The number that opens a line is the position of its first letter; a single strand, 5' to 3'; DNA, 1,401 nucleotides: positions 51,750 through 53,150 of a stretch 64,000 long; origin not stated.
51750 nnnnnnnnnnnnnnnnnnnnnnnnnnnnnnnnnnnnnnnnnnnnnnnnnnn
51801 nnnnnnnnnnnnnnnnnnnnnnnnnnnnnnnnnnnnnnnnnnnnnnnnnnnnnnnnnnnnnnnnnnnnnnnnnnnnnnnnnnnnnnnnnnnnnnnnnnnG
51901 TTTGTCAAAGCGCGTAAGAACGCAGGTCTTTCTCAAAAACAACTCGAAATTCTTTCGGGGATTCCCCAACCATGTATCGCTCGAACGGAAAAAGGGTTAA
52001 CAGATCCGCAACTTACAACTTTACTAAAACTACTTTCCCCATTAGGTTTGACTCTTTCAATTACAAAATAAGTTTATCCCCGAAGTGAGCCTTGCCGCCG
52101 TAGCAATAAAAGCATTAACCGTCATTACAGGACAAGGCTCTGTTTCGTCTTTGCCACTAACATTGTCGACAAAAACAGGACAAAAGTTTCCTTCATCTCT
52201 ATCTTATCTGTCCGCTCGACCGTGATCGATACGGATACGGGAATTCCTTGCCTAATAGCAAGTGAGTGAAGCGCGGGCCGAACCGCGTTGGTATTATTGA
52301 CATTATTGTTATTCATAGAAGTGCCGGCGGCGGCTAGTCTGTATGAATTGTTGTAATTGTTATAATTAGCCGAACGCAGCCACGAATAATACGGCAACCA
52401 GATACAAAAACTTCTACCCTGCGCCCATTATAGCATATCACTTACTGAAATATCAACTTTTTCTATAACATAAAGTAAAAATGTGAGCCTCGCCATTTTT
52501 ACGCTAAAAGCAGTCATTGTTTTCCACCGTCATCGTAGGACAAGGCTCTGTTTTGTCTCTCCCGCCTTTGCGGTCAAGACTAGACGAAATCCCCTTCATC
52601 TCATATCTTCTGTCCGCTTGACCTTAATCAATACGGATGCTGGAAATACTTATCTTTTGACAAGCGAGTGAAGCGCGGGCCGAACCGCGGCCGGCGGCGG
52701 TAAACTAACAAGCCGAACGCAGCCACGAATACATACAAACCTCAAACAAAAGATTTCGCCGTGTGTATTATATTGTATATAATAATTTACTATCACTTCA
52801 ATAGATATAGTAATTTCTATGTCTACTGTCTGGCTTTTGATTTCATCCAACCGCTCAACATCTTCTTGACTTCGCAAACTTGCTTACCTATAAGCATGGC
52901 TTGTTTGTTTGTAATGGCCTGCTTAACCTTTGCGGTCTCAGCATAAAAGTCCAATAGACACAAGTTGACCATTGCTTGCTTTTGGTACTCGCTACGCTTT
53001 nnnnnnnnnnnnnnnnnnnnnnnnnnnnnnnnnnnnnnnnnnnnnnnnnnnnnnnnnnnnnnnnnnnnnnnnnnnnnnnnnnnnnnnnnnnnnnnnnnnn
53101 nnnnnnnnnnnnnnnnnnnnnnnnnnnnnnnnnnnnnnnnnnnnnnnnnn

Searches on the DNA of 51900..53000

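Call 79: search_rna_families(source=window, start=51900, end=53000, threshold=evalue, max_evalue=1)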
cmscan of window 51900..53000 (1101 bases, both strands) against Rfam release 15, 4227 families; matches with E-value up to 1: 0.
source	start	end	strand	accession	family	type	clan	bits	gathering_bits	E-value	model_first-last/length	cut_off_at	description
